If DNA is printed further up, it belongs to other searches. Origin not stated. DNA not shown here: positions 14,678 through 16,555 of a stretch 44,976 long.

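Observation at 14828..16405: SAM-methyltransferase fused to a GT9 heptosyltransferase, embedded between capsid/fibre accessory genes and the head-tail adaptor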

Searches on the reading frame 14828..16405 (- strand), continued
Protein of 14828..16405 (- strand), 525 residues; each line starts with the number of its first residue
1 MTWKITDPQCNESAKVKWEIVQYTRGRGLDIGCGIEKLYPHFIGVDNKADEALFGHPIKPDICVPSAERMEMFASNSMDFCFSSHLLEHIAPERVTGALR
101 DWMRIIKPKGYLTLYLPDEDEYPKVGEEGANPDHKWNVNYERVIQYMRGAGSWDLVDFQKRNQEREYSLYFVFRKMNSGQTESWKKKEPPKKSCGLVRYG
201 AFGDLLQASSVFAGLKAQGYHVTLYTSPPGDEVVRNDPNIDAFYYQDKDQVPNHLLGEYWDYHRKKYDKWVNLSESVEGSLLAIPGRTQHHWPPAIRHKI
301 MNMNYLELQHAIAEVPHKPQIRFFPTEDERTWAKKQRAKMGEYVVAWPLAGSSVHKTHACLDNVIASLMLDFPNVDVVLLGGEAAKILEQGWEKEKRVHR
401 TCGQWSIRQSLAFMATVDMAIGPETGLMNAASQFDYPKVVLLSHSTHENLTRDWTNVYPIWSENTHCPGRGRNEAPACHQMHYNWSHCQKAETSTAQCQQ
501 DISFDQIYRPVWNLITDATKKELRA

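Call 27: fold_search(model_id=the predicted structure, library=pdb)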
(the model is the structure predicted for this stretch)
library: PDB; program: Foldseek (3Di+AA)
matches with E <= 10: 1908; with E <= 0.001: 742
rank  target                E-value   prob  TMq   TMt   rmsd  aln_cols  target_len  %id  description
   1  3tov_A                6.9e-13  1.00  0.41  0.59   7.8       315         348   14  The crystal structure of the glycosyl transferase family 9 from Veillonella parvula DSM 2008 (released 2011-09-21)
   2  3tov_B                1.4e-12  1.00  0.42  0.61   7.3       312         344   14  The crystal structure of the glycosyl transferase family 9 from Veillonella parvula DSM 2008 (released 2011-09-21)
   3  1psw                  1.3e-11  1.00  0.43  0.65   8.2       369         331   13  Structure of E. coli ADP-heptose lps heptosyltransferase II (released 2003-07-08)
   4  9grx_1                2.5e-09  1.00  0.37  0.46   7.4       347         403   13  NDH-PSI-LHCI supercomplex from S. oleracea (released 2025-02-12)
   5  2p8j_B                4.2e-08  1.00  0.24  0.54   7.0       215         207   15  Crystal structure of S-adenosylmethionine-dependent methyltransferase (NP_349143.1) from Clostridium acetobutylicum at (released 2007-04-24)
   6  7cpx_A                4.2e-08  1.00  0.23  0.07  13.9       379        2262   13  Lovastatin nonaketide synthase (released 2021-01-13)
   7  2h1f_A                8.0e-08  1.00  0.35  0.53   7.3       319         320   14  E. coli heptosyltransferase WaaC with ADP (released 2007-05-22)
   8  2p8j_A                1.1e-07  1.00  0.24  0.56   6.5       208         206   14  Crystal structure of S-adenosylmethionine-dependent methyltransferase (NP_349143.1) from Clostridium acetobutylicum at (released 2007-04-24)
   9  5wp5_A                1.1e-07  1.00  0.25  0.28  14.1       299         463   12  Arabidopsis thaliana phosphoethanolamine N-methyltransferase 2 (AtPMT2) in complex with SAH (released 2017-11-15)
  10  5wp5_B                1.4e-07  1.00  0.24  0.27  14.5       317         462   12  Arabidopsis thaliana phosphoethanolamine N-methyltransferase 2 (AtPMT2) in complex with SAH (released 2017-11-15)
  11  6dfe_B                1.5e-07  1.00  0.36  0.56   7.4       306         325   13  The structure of a ternary complex of E. coli WaaC (released 2018-09-05)
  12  3e23                  2.0e-07  1.00  0.24  0.57   5.7       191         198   17  Crystal structure of the RPA2492 protein in complex with SAM from Rhodopseudomonas palustris, Northeast Structural Genom (released 2008-09-30)
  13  2i6g_B                2.3e-07  1.00  0.23  0.54   7.5       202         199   17  Crystal structure of a putative methyltransferase (tehb, stm1608) from salmonella typhimurium lt2 at 1.90 A resolution (released 2006-09-12)
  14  2gt1_A                2.5e-07  1.00  0.36  0.55   7.2       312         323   14  E. coli heptosyltransferase WaaC. (released 2007-05-01)
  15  2h1h_A                3.0e-07  1.00  0.34  0.53   8.4       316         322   14  E. coli heptosyltransferase WaaC with ADP-2-deoxy-2-fluoro heptose (released 2007-05-22)
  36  1vlm_B                1.8e-06  1.00  0.25  0.58   4.9       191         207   19  Crystal structure of SAM-dependent methyltransferase, possible histamine N-methyltransferase (TM1293) from Thermotoga  (released 2004-08-24)
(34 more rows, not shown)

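Call 31: fold_search(model_id=the predicted structure, library=viral)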
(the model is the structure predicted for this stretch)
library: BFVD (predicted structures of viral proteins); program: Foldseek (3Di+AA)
matches with E <= 10: 1320; with E <= 0.001: 162
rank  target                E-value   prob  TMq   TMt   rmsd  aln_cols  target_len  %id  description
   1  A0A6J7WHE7            6.8e-14  1.00  0.45  0.77   4.2       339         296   14  RfaF ADP-heptose,LPS heptosyltransferase [uncultured Caudovirales phage]
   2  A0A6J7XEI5            5.4e-12  1.00  0.36  0.59   5.4       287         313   14  Uncharacterized protein [uncultured Caudovirales phage]
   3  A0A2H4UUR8            6.1e-12  1.00  0.42  0.67   8.0       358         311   14  Uncharacterized protein [Bodo saltans virus]
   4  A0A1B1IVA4            1.8e-10  1.00  0.23  0.21  19.1       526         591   11  (no name in the UniProt tables at hand)
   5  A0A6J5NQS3            3.1e-09  1.00  0.37  0.57   5.0       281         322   14  Uncharacterized protein [uncultured Caudovirales phage]
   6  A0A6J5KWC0            5.5e-09  1.00  0.25  0.29  21.1       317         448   12  Glycosyltransferase 2-like [uncultured Caudovirales phage]
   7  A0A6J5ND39            7.4e-09  1.00  0.25  0.18  14.1       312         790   14  Glycosyltransferase, DXD sugar-binding motif [uncultured Caudovirales phage]
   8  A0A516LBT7            9.3e-09  1.00  0.33  0.61   5.3       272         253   14  (no name in the UniProt tables at hand)
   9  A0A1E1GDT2            1.7e-08  1.00  0.23  0.18  15.5       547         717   11  (no name in the UniProt tables at hand)
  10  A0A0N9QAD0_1          5.9e-08  1.00  0.25  0.16  20.7       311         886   12  Multiple type acyltransferase domains containing protein [Chrysochromulina ericina virus CeV-01B]
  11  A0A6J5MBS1            7.4e-08  1.00  0.25  0.63   4.1       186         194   19  AdoMet_MTases domain containing protein [uncultured Caudovirales phage]
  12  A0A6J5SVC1            8.8e-08  1.00  0.24  0.14  13.8       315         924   12  Glycosyltransferase Aah/TibC [uncultured Caudovirales phage]
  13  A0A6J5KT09            2.2e-07  1.00  0.22  0.25   5.1       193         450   20  AdoMet_MTases domain containing protein [uncultured Caudovirales phage]
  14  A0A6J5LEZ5            4.7e-07  1.00  0.23  0.44   7.8       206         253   13  AdoMet_MTases domain containing protein [uncultured Caudovirales phage]
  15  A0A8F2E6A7            5.0e-07  1.00  0.23  0.65   4.3       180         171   17  Methyltransferase [Streptomyces phage KimJongPhill]
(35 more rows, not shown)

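Call 32: find_encoding_contigs(protein=P0039, flank=10000, max_places=2)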
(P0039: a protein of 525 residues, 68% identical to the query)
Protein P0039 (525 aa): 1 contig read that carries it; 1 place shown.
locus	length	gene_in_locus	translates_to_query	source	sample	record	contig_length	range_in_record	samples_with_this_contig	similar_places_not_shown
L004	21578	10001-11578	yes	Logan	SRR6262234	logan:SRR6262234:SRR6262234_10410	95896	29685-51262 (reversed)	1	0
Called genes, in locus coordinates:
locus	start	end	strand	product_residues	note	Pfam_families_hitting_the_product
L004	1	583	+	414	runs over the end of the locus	PF00041:fn3 (weak)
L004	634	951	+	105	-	-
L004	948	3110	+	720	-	PF23899:SU10_portal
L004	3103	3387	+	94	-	-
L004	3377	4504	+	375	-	-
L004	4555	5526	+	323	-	-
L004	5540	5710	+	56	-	-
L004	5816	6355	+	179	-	-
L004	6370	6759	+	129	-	-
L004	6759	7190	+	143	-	-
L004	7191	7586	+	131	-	-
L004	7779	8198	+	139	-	-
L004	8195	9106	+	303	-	-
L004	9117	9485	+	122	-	-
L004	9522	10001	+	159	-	PF05711:TylF, PF13578:Methyltransf_24 (weak)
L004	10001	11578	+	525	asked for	PF08241:Methyltransf_11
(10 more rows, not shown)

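Call 33: find_encoding_contigs(protein=P0118, flank=10000, max_places=2)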
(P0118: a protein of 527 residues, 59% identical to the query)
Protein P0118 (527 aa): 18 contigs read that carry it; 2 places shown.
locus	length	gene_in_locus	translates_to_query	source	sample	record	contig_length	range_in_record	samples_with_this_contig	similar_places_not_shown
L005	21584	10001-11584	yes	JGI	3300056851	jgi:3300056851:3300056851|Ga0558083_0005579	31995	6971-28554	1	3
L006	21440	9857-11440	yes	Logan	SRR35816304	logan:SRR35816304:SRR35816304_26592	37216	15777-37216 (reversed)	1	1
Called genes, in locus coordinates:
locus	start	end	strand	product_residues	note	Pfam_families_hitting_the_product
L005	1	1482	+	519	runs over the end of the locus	-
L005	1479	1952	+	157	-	PF13392:HNH_3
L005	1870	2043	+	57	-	-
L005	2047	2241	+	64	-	-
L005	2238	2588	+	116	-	-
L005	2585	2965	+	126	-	-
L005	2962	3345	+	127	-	-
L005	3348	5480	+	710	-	PF23899:SU10_portal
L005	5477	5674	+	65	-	-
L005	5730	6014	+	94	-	-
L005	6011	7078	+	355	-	-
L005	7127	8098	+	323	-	PF05065:Phage_capsid (weak)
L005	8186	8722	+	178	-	-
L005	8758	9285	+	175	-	-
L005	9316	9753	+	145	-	-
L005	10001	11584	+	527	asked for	PF08241:Methyltransf_11 (weak)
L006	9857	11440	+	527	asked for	PF08241:Methyltransf_11 (weak)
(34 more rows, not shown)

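Call 44: find_related_loci(query=A2, collection=viral_contigs, flank=10000)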
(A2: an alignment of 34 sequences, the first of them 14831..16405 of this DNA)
Query A2 (525 aa) in viral_contigs; peptide patterns used: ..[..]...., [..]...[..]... (x = any residue, [..] = any of these).
541 stretches matched a pattern; 403 encode a relative of the query (tblastn E <= 1e-3); the best 80 are kept; 80 distinct loci.
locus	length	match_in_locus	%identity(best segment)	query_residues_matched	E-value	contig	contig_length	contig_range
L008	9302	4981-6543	77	1-521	0e+0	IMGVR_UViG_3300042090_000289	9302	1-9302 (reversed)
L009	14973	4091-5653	76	1-521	0e+0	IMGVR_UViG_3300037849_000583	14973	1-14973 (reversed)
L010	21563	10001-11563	78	1-521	0e+0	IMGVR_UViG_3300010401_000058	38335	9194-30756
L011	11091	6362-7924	77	2-521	0e+0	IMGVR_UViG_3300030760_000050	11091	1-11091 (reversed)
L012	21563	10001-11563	75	1-521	0e+0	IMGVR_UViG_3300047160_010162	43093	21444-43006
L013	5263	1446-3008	77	2-521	0e+0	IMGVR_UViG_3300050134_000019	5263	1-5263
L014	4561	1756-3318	68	1-521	0e+0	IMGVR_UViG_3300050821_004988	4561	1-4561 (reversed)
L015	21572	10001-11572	68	1-523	0e+0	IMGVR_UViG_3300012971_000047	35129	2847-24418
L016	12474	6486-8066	63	1-525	0e+0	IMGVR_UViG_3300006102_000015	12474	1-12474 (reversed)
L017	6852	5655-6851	79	1-399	0e+0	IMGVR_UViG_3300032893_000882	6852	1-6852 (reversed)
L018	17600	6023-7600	61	1-516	0e+0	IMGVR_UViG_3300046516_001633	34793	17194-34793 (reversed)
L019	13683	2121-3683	61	1-523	0e+0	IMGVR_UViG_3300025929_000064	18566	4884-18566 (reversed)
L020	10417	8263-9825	61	1-523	0e+0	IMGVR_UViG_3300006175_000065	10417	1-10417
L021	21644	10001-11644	61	1-521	0e+0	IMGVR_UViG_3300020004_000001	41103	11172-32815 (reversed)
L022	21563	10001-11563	61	1-520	0e+0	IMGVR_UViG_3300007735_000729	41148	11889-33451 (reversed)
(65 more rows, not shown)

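Call 54: find_related_loci(query=A2, collection=genome_contigs, flank=10000)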
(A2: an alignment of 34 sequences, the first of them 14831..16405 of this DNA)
Query A2 (525 aa) in genome_contigs; peptide patterns used: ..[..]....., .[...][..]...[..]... (x = any residue, [..] = any of these).
60 stretches matched a pattern; 44 encode a relative of the query (tblastn E <= 1e-3); 44 distinct loci.
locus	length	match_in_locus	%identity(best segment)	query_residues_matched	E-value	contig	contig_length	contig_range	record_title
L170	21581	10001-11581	61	1-521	0e+0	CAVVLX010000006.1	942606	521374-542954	MAG: uncultured Thermoplasmata archaeon isolate MFD09222.bin.2.58 genome assembly, contig: contig_44249, whole genome sh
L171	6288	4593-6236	48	1-515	2e-177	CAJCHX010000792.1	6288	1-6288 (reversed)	Acidobacteriaceae bacterium isolate BOG_194 genome assembly, contig: k141_8358607, whole genome shotgun sequence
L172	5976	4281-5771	52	1-511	6e-174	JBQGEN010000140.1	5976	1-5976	MAG: Sideroxyarcus sp. isolate ContSoil0_14 ContSoil0_contig140, whole genome shotgun sequence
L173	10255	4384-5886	49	3-515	2e-169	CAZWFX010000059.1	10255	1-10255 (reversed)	MAG TPA_asm: uncultured Candidatus Saccharibacteria bacterium isolate SRP278252_co2_728 genome assembly, contig: NODE_13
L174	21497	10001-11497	49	1-508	1e-166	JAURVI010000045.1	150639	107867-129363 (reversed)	MAG: Polaromonas sp. isolate E1_concoct.bin.12 E1_k141_115372, whole genome shotgun sequence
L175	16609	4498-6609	65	1-525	2e-166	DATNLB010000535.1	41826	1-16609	MAG TPA_asm: Candidatus Acidiferrales bacterium isolate SMAG_U11440 k141_246707, whole genome shotgun sequence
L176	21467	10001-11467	51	8-508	2e-160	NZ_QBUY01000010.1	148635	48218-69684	Paraburkholderia sp. C35 NODE_10_length_148635_cov_26.6442, whole genome shotgun sequence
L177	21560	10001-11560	56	1-521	0e+0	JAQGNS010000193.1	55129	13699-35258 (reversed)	MAG: Nevskia sp. isolate RYN_593 scaffold_683885, whole genome shotgun sequence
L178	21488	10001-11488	50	1-508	3e-163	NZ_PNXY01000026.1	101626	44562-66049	Paraburkholderia rhynchosiae strain WSM 3937 NODE_26_length_101626_cov_29.5746_ID_4962, whole genome shotgun sequence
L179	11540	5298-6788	47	1-512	1e-153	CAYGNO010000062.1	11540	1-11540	MAG TPA_asm: uncultured Sulfuricella sp. isolate ERP113451_co7_46 genome assembly, contig: NODE_4406_length_11540_cov_21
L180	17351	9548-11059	46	1-511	5e-148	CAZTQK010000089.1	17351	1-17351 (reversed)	MAG TPA_asm: uncultured Planctomycetales bacterium isolate binchicken_co74_144 genome assembly, contig: NODE_6176_length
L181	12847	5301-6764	48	1-502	7e-146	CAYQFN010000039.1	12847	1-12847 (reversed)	MAG TPA_asm: uncultured Thermotogae bacterium isolate SRP141559_co1_153 genome assembly, contig: NODE_2750_length_12847_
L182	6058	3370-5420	45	1-508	3e-145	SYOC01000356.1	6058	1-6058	MAG: Proteobacteria bacterium isolate F1-80-MAGs139 F1-80__c657998, whole genome shotgun sequence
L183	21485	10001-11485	47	1-502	8e-144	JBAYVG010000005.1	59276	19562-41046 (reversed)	MAG: Rhodocyclaceae bacterium isolate SO_2016_LW3_54 scaffold00750_LW162_2016, whole genome shotgun sequence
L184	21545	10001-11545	44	3-511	2e-140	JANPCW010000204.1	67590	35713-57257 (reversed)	MAG: Janthinobacterium sp. isolate VAR_78_metabat_461 VAR_78_k141_698659, whole genome shotgun sequence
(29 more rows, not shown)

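Call 55: list_cluster_members(proteins=[P0053, P0071, P0040])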
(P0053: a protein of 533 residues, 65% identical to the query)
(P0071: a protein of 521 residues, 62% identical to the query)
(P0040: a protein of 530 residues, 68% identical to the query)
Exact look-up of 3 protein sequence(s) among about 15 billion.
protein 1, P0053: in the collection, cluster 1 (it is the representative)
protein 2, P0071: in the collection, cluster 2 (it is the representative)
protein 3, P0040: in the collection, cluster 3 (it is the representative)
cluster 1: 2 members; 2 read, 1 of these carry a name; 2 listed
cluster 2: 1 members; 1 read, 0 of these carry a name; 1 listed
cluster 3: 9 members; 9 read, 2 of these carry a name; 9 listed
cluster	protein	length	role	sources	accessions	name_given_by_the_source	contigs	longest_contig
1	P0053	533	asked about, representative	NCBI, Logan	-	-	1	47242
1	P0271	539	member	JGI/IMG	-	predicted SAM-dependent methyltransferase/ADP-heptose:LPS heptosyltransferase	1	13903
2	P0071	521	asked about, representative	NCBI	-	-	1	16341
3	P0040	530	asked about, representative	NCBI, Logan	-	-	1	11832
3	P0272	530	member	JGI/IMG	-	ADP-heptose:LPS heptosyltransferase/predicted SAM-dependent methyltransferase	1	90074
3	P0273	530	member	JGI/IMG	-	ADP-heptose:LPS heptosyltransferase/predicted SAM-dependent methyltransferase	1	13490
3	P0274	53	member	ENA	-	-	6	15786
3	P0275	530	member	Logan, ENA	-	-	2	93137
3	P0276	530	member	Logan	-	-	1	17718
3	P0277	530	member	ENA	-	-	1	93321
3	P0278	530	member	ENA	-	-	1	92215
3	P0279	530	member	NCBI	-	-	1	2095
